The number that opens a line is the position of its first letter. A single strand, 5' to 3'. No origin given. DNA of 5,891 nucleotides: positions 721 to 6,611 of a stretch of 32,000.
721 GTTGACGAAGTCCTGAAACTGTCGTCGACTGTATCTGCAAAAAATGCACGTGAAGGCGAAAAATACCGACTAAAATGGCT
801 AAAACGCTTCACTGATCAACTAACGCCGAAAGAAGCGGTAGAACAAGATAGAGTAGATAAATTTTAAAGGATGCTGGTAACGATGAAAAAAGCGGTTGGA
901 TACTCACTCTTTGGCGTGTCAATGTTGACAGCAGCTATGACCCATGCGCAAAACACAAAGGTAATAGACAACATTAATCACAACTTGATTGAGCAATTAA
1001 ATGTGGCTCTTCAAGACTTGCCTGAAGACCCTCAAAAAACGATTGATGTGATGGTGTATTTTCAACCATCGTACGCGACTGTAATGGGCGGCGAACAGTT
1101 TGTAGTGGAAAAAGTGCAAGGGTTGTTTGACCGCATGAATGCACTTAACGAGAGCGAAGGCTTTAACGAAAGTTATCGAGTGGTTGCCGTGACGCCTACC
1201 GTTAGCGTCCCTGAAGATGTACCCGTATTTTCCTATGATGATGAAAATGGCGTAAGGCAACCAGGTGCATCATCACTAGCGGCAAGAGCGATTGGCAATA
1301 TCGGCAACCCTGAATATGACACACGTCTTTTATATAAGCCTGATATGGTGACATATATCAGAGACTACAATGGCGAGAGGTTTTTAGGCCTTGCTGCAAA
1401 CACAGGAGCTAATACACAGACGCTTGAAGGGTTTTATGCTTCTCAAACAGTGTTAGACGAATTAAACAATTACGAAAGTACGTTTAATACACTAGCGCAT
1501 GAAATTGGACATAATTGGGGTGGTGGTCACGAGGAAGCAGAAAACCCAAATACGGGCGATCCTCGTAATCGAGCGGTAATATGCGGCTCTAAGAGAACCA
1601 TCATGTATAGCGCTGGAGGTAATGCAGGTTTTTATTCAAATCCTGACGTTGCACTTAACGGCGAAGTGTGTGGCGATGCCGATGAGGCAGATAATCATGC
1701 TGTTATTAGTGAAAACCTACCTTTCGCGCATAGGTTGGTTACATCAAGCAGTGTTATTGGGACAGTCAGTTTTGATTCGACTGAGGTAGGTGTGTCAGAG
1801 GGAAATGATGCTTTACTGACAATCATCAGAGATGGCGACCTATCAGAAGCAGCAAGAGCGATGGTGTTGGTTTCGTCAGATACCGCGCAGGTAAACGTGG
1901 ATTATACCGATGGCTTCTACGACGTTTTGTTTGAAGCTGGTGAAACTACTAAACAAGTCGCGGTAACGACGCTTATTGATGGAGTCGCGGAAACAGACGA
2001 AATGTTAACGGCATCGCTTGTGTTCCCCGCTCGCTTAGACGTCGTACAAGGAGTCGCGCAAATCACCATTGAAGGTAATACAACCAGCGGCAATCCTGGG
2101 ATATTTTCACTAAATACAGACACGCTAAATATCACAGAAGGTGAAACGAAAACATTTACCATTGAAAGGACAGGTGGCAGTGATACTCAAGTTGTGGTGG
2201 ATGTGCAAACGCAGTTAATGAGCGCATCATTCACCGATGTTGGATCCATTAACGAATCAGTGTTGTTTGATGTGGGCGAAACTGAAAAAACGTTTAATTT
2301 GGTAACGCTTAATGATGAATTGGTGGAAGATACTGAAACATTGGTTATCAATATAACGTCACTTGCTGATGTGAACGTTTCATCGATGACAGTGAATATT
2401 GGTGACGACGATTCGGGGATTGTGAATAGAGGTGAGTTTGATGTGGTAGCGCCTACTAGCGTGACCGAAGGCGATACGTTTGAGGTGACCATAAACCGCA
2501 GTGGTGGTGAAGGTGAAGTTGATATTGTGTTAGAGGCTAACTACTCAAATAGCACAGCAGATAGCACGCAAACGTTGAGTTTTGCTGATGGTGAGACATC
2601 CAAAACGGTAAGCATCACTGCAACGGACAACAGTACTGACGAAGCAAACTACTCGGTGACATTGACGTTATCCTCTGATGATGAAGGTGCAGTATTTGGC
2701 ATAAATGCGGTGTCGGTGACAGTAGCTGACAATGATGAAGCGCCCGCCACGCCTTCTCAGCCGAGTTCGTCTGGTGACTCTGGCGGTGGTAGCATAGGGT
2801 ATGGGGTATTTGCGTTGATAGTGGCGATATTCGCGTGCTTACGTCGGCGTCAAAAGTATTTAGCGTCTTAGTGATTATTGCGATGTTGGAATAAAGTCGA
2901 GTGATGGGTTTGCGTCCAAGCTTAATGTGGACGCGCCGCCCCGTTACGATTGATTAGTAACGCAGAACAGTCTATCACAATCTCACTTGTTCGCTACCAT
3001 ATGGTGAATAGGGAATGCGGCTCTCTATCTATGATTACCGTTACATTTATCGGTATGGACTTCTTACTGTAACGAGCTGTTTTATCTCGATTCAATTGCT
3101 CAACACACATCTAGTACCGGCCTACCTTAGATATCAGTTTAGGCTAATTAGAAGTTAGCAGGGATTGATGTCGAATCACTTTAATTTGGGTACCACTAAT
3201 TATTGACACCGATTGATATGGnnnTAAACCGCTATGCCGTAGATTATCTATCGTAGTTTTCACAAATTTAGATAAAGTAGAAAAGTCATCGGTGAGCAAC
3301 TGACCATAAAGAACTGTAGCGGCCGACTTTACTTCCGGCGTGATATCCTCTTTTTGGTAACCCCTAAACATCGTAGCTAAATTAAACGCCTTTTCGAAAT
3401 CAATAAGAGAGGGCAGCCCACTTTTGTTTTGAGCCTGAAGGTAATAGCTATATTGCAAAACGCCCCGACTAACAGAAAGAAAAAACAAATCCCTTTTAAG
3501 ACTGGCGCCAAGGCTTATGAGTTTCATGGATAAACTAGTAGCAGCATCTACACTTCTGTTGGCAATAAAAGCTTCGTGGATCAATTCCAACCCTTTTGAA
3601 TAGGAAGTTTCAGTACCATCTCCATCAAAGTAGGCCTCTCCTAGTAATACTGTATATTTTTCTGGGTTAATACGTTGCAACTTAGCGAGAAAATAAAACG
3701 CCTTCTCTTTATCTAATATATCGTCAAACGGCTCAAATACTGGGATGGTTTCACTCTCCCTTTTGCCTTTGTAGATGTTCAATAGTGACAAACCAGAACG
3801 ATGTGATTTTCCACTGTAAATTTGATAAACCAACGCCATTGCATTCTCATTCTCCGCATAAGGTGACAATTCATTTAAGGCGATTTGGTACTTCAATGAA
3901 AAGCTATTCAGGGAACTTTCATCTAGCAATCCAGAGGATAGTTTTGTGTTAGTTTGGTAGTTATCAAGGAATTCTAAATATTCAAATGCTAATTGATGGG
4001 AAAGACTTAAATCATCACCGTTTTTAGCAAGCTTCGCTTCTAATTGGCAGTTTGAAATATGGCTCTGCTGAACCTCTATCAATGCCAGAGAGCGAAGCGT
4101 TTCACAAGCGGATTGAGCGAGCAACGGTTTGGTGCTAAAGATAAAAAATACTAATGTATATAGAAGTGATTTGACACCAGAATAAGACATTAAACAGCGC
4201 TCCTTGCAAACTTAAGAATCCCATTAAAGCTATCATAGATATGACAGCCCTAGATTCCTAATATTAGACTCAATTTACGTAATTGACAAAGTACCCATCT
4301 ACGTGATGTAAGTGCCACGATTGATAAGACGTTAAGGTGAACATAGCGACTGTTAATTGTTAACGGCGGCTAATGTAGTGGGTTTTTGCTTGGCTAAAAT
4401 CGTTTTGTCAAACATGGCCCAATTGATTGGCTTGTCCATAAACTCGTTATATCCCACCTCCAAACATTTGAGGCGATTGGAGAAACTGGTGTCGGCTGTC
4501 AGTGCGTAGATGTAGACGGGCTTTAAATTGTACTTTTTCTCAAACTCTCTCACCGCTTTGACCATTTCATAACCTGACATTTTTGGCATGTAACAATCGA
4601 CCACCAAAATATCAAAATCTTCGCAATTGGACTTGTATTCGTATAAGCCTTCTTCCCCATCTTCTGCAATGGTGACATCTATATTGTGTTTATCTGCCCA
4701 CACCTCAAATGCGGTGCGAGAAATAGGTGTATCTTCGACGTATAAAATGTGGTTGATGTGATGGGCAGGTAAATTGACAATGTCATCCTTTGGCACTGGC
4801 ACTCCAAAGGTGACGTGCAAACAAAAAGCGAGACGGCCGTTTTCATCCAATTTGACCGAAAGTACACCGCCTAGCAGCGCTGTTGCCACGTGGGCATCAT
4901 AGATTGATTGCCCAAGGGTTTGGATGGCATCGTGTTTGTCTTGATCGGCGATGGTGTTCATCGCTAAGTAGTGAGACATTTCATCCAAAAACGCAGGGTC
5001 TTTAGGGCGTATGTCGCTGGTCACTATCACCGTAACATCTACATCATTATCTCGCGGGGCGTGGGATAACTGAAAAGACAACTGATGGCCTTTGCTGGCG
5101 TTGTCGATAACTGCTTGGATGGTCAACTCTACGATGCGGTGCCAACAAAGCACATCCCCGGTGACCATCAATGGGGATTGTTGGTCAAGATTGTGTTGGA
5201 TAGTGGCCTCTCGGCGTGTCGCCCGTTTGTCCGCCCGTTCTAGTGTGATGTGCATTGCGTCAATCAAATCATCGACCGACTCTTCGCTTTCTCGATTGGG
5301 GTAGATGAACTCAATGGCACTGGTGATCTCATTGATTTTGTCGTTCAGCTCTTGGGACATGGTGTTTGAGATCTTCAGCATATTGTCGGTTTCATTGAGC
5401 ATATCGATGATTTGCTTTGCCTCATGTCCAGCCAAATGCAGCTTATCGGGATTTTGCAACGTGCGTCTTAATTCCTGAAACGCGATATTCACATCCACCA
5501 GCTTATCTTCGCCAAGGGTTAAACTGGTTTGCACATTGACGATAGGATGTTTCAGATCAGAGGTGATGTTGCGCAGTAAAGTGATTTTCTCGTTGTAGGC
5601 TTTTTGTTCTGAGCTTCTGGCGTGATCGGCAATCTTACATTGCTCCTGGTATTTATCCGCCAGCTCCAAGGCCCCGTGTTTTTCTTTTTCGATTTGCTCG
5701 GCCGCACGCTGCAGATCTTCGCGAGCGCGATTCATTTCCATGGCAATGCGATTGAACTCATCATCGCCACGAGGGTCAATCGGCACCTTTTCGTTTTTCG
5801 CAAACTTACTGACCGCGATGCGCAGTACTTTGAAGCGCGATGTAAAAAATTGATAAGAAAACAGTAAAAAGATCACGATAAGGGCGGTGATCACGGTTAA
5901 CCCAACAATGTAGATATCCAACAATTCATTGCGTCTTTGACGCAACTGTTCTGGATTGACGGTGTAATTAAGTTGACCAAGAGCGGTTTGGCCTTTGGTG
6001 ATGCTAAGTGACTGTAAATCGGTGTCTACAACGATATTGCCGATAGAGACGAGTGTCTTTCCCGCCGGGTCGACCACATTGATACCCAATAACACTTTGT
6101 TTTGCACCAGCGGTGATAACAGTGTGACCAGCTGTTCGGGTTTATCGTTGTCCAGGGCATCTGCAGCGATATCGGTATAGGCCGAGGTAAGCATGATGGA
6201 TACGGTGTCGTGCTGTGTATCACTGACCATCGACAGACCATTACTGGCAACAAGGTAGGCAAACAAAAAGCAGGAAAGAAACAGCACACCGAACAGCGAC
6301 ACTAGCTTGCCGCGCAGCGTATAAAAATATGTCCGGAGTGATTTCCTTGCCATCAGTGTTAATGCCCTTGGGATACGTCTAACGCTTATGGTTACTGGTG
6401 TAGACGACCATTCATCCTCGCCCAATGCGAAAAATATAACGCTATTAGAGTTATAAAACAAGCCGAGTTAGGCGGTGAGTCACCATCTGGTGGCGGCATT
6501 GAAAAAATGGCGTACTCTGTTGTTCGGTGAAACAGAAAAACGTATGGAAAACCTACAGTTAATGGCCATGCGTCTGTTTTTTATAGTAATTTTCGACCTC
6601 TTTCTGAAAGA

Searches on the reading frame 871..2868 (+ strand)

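Call 5: search_protein_families(library=pfam, proteins=[window:871-2868:+], max_evalue=0.01)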
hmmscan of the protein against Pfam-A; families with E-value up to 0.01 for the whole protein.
window:871-2868:+ (666 aa): 5 families
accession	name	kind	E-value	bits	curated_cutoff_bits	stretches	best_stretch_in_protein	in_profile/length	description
PF03160.20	Calx-beta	-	8.1e-23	81.1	27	3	297-400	6-115/119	Calx-beta domain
PF13583.11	Reprolysin_4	-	1e-08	35.5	22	1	56-272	3-202/203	Metallo-peptidase family M12B Reprolysin-like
PF13688.12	Reprolysin_5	-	6.7e-08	33.4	27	1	56-250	3-189/196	Metallo-peptidase family M12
PF13574.12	Reprolysin_2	-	1.1e-05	25.9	27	1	168-249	84-174/195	Metallo-peptidase family M12B Reprolysin-like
PF13582.12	Reprolysin_3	-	1.5e-05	25.9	22.4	1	155-220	61-122/123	Metallo-peptidase family M12B Reprolysin-like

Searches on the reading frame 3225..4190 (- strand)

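Call 5: search_protein_families(library=pfam, proteins=[window:3225-4190:-], max_evalue=0.01)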
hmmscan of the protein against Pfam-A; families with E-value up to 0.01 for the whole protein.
window:3225-4190:- (322 aa): 1 family
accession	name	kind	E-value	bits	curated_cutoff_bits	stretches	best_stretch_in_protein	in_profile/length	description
PF08238.18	Sel1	-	0.0052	17.8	30.7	0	182-207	6-31/36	Sel1 repeat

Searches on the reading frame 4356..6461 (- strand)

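Call 5: search_protein_families(library=pfam, proteins=[window:4356-6461:-], max_evalue=0.01)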
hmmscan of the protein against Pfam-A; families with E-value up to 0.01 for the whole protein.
window:4356-6461:- (702 aa): 3 families
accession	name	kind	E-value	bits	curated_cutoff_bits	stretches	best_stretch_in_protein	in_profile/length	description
PF00072.30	Response_reg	-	1.6e-15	57.7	30.2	1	572-680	1-102/111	Response regulator receiver domain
PF10144.15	SMP_2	-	0.0063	16.6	28.9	0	52-144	13-106/159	Bacterial virulence factor haemolysin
PF00672.30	HAMP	-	0.0074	17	25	0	207-251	7-52/53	HAMP domain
